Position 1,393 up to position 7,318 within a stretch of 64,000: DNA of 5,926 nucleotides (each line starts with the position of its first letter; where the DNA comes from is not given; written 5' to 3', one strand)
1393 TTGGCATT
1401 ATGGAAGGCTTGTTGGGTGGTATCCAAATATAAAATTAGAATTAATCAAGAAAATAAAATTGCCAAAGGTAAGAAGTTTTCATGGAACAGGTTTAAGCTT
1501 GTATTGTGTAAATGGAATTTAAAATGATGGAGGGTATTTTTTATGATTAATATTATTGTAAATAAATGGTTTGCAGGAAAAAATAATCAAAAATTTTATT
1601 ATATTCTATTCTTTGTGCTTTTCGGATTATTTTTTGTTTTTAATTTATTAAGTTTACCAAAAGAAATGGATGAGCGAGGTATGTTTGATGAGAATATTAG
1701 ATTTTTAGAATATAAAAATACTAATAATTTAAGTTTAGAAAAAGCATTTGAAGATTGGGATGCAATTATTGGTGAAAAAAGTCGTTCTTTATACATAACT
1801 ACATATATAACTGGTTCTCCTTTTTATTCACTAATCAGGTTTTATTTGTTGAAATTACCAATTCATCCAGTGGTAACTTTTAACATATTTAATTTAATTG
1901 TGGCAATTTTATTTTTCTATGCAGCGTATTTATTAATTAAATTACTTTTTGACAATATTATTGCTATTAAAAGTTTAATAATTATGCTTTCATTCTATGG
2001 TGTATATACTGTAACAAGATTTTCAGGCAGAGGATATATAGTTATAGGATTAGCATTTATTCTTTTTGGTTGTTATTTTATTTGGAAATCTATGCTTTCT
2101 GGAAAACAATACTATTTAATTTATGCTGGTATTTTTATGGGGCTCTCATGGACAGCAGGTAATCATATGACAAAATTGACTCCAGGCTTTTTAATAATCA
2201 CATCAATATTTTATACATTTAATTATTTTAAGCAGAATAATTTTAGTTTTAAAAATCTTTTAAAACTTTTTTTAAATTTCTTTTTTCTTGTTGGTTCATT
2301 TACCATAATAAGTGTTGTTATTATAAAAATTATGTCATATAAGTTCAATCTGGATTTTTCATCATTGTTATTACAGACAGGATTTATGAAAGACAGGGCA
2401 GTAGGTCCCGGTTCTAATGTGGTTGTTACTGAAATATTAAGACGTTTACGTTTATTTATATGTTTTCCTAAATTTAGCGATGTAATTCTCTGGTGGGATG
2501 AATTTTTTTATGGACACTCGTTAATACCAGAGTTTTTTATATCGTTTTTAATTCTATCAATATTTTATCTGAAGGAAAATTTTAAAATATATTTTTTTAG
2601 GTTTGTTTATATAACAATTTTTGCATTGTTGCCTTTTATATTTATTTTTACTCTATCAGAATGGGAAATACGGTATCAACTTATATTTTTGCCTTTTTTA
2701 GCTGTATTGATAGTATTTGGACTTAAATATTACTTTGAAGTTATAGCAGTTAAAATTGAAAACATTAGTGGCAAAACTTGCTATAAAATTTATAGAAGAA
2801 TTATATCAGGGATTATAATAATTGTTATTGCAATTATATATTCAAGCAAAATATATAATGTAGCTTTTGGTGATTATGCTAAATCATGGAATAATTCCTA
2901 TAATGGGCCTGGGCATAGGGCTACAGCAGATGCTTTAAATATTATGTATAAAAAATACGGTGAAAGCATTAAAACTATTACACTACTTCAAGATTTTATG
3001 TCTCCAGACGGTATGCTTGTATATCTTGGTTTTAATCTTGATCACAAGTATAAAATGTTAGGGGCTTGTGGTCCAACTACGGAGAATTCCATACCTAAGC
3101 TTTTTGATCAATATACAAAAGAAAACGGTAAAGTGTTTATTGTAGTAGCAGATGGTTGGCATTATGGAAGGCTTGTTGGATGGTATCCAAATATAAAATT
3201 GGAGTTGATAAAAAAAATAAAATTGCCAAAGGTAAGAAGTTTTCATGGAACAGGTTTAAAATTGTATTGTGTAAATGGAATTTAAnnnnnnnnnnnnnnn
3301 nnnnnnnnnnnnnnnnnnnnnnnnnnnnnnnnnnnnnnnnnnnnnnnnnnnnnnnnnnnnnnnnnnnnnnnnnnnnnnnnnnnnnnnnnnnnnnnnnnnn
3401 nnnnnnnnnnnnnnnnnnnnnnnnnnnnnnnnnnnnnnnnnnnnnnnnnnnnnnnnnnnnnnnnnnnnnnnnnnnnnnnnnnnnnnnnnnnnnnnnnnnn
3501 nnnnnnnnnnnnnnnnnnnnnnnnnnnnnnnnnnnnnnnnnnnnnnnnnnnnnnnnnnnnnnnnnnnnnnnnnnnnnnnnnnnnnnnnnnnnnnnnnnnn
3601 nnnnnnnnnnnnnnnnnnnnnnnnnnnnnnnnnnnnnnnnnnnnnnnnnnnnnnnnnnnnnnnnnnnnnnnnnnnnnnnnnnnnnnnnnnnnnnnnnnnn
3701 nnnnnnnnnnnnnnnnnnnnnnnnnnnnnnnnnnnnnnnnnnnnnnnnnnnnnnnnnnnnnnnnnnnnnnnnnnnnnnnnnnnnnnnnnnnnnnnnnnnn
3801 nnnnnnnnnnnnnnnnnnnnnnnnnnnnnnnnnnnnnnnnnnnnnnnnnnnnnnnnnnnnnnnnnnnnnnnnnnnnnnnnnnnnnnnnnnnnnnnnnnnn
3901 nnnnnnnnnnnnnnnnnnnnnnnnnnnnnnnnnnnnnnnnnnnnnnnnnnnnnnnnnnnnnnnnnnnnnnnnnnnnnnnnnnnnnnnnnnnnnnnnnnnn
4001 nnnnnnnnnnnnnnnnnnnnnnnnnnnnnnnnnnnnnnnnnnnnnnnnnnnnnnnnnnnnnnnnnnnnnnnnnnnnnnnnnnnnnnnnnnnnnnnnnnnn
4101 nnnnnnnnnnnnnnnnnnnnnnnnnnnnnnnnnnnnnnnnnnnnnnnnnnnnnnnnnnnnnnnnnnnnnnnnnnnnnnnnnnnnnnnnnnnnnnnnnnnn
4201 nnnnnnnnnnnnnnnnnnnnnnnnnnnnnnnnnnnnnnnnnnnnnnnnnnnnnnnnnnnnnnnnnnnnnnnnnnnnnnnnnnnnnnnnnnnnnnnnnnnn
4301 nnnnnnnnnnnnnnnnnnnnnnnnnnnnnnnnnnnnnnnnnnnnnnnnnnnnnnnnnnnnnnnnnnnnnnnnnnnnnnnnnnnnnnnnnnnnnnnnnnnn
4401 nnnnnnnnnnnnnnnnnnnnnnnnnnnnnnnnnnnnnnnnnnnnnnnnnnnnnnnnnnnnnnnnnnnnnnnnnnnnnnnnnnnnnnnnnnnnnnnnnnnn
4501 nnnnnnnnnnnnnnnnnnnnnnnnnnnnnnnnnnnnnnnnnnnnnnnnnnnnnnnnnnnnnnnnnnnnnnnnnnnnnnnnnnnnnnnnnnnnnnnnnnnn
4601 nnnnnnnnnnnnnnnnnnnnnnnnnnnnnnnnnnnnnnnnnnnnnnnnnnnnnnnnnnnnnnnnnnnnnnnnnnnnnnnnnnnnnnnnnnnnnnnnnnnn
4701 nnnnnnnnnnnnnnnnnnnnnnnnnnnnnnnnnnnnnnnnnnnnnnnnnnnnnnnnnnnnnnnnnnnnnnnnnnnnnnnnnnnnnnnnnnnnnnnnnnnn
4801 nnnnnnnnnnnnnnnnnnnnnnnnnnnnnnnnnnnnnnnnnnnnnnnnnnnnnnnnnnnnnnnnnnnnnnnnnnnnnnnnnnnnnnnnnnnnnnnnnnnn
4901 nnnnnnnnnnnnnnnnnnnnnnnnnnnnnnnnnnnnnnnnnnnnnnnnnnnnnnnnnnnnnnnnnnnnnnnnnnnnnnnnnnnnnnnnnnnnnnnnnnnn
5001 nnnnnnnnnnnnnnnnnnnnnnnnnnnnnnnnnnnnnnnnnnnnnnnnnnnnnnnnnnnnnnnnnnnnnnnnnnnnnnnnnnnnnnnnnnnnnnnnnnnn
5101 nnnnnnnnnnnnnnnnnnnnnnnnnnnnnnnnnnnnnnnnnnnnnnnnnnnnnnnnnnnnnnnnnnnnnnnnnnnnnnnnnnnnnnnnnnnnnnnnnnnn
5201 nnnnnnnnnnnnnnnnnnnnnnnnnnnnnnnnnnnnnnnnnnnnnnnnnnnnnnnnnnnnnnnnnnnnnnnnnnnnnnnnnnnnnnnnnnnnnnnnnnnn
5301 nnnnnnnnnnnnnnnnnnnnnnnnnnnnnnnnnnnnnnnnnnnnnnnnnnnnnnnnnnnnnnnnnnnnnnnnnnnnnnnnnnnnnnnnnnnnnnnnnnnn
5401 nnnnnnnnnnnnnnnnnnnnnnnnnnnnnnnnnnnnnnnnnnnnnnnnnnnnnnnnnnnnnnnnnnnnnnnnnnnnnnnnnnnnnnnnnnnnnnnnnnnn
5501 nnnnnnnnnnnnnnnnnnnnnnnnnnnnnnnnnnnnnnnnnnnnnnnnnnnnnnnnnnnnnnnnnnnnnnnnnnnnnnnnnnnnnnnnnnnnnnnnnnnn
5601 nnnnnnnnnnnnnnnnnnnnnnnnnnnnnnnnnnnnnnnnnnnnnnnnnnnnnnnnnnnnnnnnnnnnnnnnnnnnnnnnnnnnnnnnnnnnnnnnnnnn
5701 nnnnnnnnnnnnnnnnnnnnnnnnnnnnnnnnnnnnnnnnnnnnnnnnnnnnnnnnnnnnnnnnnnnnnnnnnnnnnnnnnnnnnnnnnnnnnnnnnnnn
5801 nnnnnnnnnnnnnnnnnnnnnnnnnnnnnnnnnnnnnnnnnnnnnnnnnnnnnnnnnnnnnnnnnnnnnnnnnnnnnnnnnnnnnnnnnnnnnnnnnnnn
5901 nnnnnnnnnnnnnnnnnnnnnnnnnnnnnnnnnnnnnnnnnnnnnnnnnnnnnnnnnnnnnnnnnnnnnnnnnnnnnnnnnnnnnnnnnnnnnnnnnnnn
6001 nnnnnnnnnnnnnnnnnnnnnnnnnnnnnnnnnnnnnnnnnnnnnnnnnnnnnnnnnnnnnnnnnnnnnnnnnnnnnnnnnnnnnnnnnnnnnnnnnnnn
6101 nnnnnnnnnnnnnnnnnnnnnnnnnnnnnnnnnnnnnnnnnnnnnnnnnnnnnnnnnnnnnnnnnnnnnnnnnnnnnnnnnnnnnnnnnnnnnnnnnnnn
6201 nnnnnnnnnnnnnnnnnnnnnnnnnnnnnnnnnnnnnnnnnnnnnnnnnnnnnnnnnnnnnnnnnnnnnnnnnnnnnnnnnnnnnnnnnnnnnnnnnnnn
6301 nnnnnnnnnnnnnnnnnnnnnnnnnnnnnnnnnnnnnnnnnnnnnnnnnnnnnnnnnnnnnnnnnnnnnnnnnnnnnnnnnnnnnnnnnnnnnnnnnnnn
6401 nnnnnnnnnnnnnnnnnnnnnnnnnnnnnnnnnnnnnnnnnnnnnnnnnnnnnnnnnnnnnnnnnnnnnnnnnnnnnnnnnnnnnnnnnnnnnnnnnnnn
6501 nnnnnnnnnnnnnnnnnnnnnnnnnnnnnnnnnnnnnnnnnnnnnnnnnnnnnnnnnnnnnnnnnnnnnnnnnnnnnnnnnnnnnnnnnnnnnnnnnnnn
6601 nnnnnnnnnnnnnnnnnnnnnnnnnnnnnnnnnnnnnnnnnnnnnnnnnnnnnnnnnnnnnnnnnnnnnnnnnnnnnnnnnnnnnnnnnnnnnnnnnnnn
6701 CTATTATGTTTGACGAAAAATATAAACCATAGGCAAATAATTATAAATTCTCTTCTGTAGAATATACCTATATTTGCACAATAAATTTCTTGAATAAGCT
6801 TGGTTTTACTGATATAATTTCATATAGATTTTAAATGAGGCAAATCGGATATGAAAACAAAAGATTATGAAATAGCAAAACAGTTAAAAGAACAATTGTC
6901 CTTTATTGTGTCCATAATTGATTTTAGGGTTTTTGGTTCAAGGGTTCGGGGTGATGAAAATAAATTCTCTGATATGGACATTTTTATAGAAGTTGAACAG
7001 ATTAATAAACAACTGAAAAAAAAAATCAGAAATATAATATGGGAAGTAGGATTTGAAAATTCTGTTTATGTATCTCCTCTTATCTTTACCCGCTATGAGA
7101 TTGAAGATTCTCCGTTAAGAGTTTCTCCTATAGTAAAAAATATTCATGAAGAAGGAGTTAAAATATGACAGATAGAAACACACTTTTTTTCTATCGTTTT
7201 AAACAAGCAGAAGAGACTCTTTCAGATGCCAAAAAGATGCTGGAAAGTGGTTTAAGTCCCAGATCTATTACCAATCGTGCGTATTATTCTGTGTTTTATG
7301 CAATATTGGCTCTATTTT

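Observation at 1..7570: Tandem array of at least five paralogous GT-C-like membrane protein genes with nucleotide-conserved ends and divergent centres, plus a 70-bp orphan 3' remnant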

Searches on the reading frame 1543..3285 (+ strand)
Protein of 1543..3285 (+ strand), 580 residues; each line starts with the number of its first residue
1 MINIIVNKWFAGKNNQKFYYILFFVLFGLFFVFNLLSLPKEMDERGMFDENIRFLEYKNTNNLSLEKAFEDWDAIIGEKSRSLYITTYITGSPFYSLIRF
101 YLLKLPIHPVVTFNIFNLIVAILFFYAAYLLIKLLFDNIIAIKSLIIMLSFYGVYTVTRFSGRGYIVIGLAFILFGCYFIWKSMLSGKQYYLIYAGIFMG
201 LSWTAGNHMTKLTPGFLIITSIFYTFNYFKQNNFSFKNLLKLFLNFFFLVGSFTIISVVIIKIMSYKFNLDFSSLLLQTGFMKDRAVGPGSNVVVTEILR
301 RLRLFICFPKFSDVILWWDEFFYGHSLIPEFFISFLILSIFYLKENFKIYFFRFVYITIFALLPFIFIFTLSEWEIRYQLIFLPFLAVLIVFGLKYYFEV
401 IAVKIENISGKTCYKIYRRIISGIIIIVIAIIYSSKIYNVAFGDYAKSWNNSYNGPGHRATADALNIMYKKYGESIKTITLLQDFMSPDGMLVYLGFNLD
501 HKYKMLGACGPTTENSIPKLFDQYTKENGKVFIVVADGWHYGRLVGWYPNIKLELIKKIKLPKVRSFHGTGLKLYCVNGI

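Call 6: search_protein_families(library=pfam, proteins=[window:1543-3285:+], max_evalue=0.1)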
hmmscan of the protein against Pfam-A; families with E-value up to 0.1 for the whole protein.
window:1543-3285:+ (580 aa): 0 families

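Call 7: search_protein_families(library=ncbifam, proteins=[window:1543-3285:+], max_evalue=0.1)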
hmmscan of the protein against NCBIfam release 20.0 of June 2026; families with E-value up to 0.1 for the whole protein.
window:1543-3285:+ (580 aa): 0 families

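Call 25: search_solved_structures(query=A1, max_evalue=10, show_alignments=2)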
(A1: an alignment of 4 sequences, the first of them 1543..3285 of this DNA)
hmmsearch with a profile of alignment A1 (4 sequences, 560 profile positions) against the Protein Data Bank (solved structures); distinct sequences matched with E-value up to 10: 0.
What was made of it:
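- On embCAB-like tandem GT-C paralogue set: There is no sequence hit to any PDB chain (call 25).
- Closest known: ArnT. Different: A profile search of PDB sequences finds nothing (call 25).
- Tried and rejected: A profile search of PDB sequences returned nothing even at E <= 10 (call 25).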

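Call 26: search_protein_families(library=pfam, proteins=[window:1543-3285:+], max_evalue=10)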
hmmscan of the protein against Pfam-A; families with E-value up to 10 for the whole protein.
window:1543-3285:+ (580 aa): 0 families

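Call 31: search_protein_representatives(alignment_id=A1)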
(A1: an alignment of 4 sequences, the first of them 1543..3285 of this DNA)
Query: 4 sequences, 560 profile positions. Proteins with E-value up to 0.001 (for the whole library): 11; up to 1e-10: 9; up to 1e-30: 5. The best 11 are listed.
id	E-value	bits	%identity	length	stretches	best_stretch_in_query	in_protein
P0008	1.2e-146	506.4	-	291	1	3-278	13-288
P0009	1.8e-145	502.5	-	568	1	5-559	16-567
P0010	5.2e-111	388.8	-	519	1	7-480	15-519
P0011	3.2e-73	264.0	-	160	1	15-170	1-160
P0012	1.8e-32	129.5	-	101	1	353-440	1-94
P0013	4.6e-23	98.4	-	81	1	100-167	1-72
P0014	7.2e-15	71.4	-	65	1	32-94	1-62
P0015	1.7e-12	63.5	-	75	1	349-418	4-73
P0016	8.7e-11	57.9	-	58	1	466-513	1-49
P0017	9.4e-09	51.2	-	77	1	32-85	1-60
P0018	1.1e-06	44.4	-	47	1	32-67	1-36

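Call 34: find_encoding_contigs(protein=P0009, flank=10000, max_places=6)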
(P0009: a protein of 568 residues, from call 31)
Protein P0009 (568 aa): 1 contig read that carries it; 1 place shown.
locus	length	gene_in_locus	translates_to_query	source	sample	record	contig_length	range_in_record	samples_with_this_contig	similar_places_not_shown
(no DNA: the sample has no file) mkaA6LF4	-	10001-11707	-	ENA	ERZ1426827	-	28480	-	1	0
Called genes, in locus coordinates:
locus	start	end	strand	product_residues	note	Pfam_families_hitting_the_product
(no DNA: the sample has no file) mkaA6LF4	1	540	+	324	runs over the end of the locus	PF00676:E1_dh, PF00456:Transketolase_N (weak), PF13292:DXP_synthase_N (weak)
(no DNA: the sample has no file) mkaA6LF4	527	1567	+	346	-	PF02779:Transket_pyr, PF02780:Transketolase_C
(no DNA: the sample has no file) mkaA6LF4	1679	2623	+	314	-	-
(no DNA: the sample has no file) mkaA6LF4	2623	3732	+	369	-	PF00248:Aldo_ket_red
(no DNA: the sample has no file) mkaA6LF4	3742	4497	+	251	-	PF05711:TylF (faint)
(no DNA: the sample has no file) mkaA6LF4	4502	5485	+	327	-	PF01073:3Beta_HSD, PF01370:Epimerase, PF02719:Polysacc_synt_2, PF13460:NAD_binding_10, PF16363:GDP_Man_Dehyd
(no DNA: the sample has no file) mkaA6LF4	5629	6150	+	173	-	PF00908:dTDP_sugar_isom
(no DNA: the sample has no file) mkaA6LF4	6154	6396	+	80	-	-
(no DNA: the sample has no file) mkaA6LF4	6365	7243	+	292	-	PF01261:AP_endonuc_2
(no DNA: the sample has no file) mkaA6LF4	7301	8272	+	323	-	PF01073:3Beta_HSD, PF01370:Epimerase, PF05368:NmrA (weak), PF16363:GDP_Man_Dehyd, PF13460:NAD_binding_10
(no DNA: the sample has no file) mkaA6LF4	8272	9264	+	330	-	PF00288:GHMP_kinases_N, PF08544:GHMP_kinases_C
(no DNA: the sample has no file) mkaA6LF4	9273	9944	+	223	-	PF00535:Glycos_transf_2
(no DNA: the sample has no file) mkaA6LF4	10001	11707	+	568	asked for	-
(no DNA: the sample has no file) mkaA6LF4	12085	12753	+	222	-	PF05219:DREV, PF13489:Methyltransf_23, PF02353:CMAS (weak), PF07021:MetW, PF13847:Methyltransf_31, PF08241:Methyltransf_11, PF08242:Methyltransf_12, PF13649:Methyltransf_25, +1 more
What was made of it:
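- On GT-C fold glycosyltransferase superfamily (GT-C_A type): A GT2 lies directly upstream in relative P0009 (call 34).
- Closest known: Three-component extracytoplasmic glycosylation systems. Same: The relative P0009 has a small GT2 directly upstream (call 34).
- In relative P0009 the single copy lies directly downstream of a 223-aa GT2 and within sugar-modification genes (call 34). The relative P0009 has a single copy (call 34), so the ancestral enzyme worked without a paralogous partner.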

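Call 35: find_encoding_contigs(protein=P0010, flank=10000, max_places=6)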
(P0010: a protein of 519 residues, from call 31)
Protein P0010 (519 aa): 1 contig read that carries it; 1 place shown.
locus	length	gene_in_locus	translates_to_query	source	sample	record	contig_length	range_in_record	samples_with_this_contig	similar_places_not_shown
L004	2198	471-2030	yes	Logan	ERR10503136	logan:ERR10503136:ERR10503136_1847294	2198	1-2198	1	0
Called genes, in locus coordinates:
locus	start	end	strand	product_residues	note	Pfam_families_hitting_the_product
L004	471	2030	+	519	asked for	-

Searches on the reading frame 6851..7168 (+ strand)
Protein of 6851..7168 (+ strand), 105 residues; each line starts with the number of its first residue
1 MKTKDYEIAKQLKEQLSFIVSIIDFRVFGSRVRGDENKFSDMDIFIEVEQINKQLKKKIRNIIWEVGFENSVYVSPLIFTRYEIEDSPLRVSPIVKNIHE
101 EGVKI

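Call 6: search_protein_families(library=pfam, proteins=[window:6851-7168:+], max_evalue=0.1)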
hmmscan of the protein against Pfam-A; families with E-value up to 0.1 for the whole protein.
window:6851-7168:+ (105 aa): 6 families
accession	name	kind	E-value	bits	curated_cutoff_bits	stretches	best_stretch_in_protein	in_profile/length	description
PF01909.29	NTP_transf_2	-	7.8e-11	42.7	21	1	10-104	2-92/93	Nucleotidyltransferase domain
PF18765.7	Polbeta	-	1.8e-05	25.2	26.9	1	21-51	12-42/93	Polymerase beta, Nucleotidyltransferase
PF22600.2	MTPAP-like_central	-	0.00019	22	27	1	6-64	23-81/139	Poly(A) RNA polymerase, mitochondrial-like, central palm domain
PF22306.1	PAV1-137_bromodom-like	-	0.017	15.6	27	1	4-63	32-90/115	PAV1-137, bromodomain-like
PF07028.16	DUF1319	-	0.028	15.1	28.1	1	10-103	10-96/109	Protein of unknown function (DUF1319)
PF09673.15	TrbC_Ftype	-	0.089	13.2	24.2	0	52-88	36-72/111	Type-F conjugative transfer system pilin assembly protein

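Call 7: search_protein_families(library=ncbifam, proteins=[window:6851-7168:+], max_evalue=0.1)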
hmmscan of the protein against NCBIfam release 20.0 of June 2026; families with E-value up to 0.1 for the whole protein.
window:6851-7168:+ (105 aa): 4 families
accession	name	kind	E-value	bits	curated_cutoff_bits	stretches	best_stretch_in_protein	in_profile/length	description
NF047752.1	MntA_antitoxin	equivalog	7.3e-05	22.6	60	1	27-52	12-37/106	type VII toxin-antitoxin system MntA family adenylyltransferase antitoxin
NF012212.1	ANT_9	subfamily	0.018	14.3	340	1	18-84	17-89/249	aminoglycoside nucleotidyltransferase ANT(9)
NF000079.1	ANT_4p_Ib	exception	0.019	14.6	500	1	6-57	19-68/256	aminoglycoside O-nucleotidyltransferase ANT(4')-Ib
NF051895.1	anti_phage_HalB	equivalog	0.041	13.5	190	1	28-50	5-27/211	anti-phage Hailong system nucleotidyltransferase HalB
